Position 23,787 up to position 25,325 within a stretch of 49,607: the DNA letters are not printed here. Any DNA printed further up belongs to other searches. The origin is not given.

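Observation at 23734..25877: Leftward lysogeny-side operon coupling a VRR-NUC nuclease to an HTTM-like polytopic membrane protein and three small membrane or helical proteins: candidate undescribed prophage-encoded system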

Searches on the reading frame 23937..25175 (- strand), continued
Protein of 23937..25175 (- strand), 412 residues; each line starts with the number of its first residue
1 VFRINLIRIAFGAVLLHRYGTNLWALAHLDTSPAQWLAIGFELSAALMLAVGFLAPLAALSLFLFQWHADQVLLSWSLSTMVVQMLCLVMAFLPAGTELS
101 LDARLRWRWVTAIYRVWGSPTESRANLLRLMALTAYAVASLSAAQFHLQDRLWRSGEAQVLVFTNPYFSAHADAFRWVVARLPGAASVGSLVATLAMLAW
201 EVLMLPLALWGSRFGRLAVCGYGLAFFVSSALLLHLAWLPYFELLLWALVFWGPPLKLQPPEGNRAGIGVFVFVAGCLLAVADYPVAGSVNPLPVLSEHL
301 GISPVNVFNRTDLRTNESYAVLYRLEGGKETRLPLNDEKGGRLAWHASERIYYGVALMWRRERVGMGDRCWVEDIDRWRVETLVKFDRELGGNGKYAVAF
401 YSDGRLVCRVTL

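Call 50: find_related_loci(query=A1, collection=genome_contigs, flank=6000)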
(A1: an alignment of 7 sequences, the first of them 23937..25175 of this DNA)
Query A1 (412 aa) in genome_contigs; peptide patterns used: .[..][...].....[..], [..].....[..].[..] (x = any residue, [..] = any of these).
155 stretches matched a pattern, but none encodes a relative of the query by tblastn (E <= 1e-3).

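Call 58: search_dna_similar(query=window:23937-25175:-, collection=plasmids, mode=protein, max_rows=30, max_evalue=0.01)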
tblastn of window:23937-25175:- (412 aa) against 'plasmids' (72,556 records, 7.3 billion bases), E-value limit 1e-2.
Records with a match: 4; places in all: 4; records where one place covers at least 80% of the query: 2.
Best place of each record, by identity: <60% 4.
By first word of the organism name: Neorhizobium 2; Rhizobium 2.
By predicted mobility (MOB-suite, as given by PLSDB): non-mobilizable 3; conjugative 1.
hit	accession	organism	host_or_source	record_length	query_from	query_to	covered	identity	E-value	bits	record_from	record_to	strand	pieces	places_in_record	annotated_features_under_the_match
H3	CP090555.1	Neorhizobium galegae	Galega,Cell culture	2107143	3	412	88%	34.6%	9e-23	175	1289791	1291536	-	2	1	DUF393 domain-containing protein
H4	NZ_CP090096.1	Neorhizobium galegae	Galega,Cell culture,Plant nodule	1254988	3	393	83%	35.2%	3e-20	164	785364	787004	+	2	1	record has no annotation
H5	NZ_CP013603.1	Rhizobium sp. N731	Phaseolus vulgaris,Whole ...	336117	70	260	46%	33.5%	1e-13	81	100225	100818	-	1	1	DUF393 domain-containing protein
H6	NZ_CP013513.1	Rhizobium sp. N1314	Phaseolus vulgaris,Whole ...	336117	70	260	46%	33.5%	1e-13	81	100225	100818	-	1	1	DUF393 domain-containing protein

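Call 59: search_protein_families(library=padloc, proteins=[window:23937-25175:-], max_evalue=0.1)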
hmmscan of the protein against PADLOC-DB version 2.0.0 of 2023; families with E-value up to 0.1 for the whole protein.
window:23937-25175:- (412 aa): 0 families

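Call 60: get_annotated_region(hit=H3, flank=5000)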
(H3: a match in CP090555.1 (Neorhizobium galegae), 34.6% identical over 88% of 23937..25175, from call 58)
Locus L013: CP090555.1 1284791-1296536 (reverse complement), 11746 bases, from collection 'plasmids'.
description: Neorhizobium galegae strain VafX2 plasmid pNgVX, complete sequence
organism: Neorhizobium galegae (NCBI taxid 399)
taxonomy: Bacteria; Pseudomonadota; Alphaproteobacteria; Hyphomicrobiales; Rhizobiaceae; Neorhizobium; Neorhizobium galegae
host: -; source: Galega,Cell culture; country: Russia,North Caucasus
typing (MOB-suite, as given by PLSDB): conjugative; relaxase MOBP; mating-pair formation MPF_T
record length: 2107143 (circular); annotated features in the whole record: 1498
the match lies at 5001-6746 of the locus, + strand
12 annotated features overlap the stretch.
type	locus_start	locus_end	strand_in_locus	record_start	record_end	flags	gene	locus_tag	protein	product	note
CDS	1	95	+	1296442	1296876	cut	-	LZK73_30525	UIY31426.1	DUF2948 family protein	-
CDS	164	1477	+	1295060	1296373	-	hisD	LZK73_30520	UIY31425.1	histidinol dehydrogenase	-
CDS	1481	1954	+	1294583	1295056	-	-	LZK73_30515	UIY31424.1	UPF0262 family protein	-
CDS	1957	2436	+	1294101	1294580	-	-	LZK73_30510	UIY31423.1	low molecular weight phosphatase family protein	-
CDS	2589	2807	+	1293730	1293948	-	infA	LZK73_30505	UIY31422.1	translation initiation factor IF-1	-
CDS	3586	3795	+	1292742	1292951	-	yacG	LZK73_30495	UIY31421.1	DNA gyrase inhibitor YacG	-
CDS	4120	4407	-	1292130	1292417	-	-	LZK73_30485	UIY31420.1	hypothetical protein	-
CDS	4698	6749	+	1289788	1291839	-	-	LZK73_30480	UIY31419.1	DUF393 domain-containing protein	-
CDS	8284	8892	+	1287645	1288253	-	-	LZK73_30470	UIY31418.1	methyltransferase domain-containing protein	-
CDS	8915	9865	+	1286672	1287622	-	-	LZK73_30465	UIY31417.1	class I SAM-dependent methyltransferase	-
CDS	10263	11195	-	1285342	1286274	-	-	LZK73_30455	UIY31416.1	hypothetical protein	-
CDS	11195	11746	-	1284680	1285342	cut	-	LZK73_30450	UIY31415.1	acetyltransferase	-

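Call 61: search_protein_families(library=pfam, proteins=[L013:4698-6749:+, L005:4809-6890:+, P0009, P0012, P0068, P0079, P0092, P0124, P0139, P0126], max_evalue=0.1)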
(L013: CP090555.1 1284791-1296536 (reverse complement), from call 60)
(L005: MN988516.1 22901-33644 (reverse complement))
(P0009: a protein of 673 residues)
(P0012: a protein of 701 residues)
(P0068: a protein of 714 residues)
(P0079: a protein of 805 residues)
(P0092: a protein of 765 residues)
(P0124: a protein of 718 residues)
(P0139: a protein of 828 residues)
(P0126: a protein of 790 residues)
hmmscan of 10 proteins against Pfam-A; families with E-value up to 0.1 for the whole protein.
L013:4698-6749:+ (683 aa): 1 family
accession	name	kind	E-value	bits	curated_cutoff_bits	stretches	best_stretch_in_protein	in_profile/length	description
PF04134.17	DCC1-like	-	5.7e-12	47.3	27.8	1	370-479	1-112/113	DCC1-like thiol-disulfide oxidoreductase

L005:4809-6890:+ (693 aa): 1 family
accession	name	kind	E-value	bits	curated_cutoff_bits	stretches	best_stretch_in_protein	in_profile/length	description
PF04173.18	DoxD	-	0.0014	19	22.7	1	99-181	69-156/167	TQO small subunit DoxD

P0009 (673 aa): 1 family
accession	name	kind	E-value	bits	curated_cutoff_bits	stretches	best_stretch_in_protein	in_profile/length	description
PF04134.17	DCC1-like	-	9.3e-16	59.5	27.8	1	328-438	1-112/113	DCC1-like thiol-disulfide oxidoreductase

P0012 (701 aa): 1 family
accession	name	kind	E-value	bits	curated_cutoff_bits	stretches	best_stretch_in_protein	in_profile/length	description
PF04134.17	DCC1-like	-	1.1e-14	56.1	27.8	1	360-470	1-112/113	DCC1-like thiol-disulfide oxidoreductase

P0068 (714 aa): 0 families

P0079 (805 aa): 3 families
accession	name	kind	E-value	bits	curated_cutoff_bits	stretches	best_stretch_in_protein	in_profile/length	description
PF04134.17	DCC1-like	-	3.1e-18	67.5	27.8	1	330-439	1-112/113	DCC1-like thiol-disulfide oxidoreductase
PF14402.11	7TM_transglut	-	0.01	15.8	25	1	257-319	36-98/248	7 transmembrane helices usually fused to an inactive transglutaminase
PF13728.12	TraF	-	0.023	15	23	1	321-364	126-169/224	F plasmid transfer operon protein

P0092 (765 aa): 1 family
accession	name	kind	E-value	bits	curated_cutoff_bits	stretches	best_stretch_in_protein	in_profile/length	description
PF04134.17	DCC1-like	-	1.4e-12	49.3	27.8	1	435-546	1-112/113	DCC1-like thiol-disulfide oxidoreductase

P0124 (718 aa): 0 families

P0139 (828 aa): 0 families

P0126 (790 aa): 0 families

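Call 72: fold_search(model_id=the predicted structure, library=viral)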
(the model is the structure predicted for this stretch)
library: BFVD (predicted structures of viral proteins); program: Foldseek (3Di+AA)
matches with E <= 10: 126; with E <= 0.001: 0
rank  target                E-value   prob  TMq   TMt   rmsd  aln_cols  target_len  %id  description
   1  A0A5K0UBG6            1.8e-02  1.00  0.40  0.22  19.5       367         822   12  Desaturase [Yasminevirus sp. GU-2018]
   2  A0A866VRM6            7.5e-01  0.08  0.10  0.15  22.3       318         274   14  G protein-coupled receptor-6.3 [Elephant endotheliotropic herpesvirus 3A]
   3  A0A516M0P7            8.2e-01  0.51  0.10  0.32   8.1       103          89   13  (no name in the UniProt tables at hand)
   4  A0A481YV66            1.2e+00  0.05  0.13  0.10  29.2       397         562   15  ABC transporter [Marseillevirus LCMAC103]
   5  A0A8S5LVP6            1.3e+00  0.06  0.14  0.11  21.8       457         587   12  Uncharacterized protein [Siphoviridae sp. ctFn287]
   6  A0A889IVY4            1.4e+00  0.08  0.15  0.17  19.2       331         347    9  Uncharacterized protein [Otarine gammaherpesvirus 4]
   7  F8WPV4                1.7e+00  0.25  0.13  0.35   9.7       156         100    8  (no name in the UniProt tables at hand)
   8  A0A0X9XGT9            1.7e+00  0.04  0.10  0.12  24.2       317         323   10  Membrane protein BILF1 [Vespertilionid gammaherpesvirus 1]
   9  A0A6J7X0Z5            1.8e+00  0.03  0.09  0.07  41.4       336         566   14  Uncharacterized protein [uncultured Caudovirales phage]
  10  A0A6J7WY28            1.8e+00  0.03  0.13  0.08  25.8       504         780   10  Uncharacterized protein [uncultured Caudovirales phage]
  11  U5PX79                1.9e+00  0.66  0.10  0.51   6.5        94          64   12  Uncharacterized protein [Bacillus phage CampHawk]
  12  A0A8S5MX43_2          2.2e+00  0.04  0.07  0.04  20.2       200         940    9  Structural protein [Myoviridae sp. ct3wi9]
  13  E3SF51                2.4e+00  0.51  0.09  0.42   8.1        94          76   14  Uncharacterized protein [Shigella phage SP18]
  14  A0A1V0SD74            2.4e+00  0.05  0.15  0.13  30.5       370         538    8  ABC transporter [Indivirus ILV1]
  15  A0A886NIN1            2.5e+00  0.06  0.16  0.17  24.6       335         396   10  (no name in the UniProt tables at hand)
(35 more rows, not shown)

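Call 75: find_related_loci(query=A1, collection=metagenome_contigs, flank=5000)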
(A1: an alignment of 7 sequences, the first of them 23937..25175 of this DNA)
Query A1 (412 aa) in metagenome_contigs; peptide patterns used: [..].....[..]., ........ (x = any residue, [..] = any of these).
599 stretches matched a pattern, but none encodes a relative of the query by tblastn (E <= 1e-3).
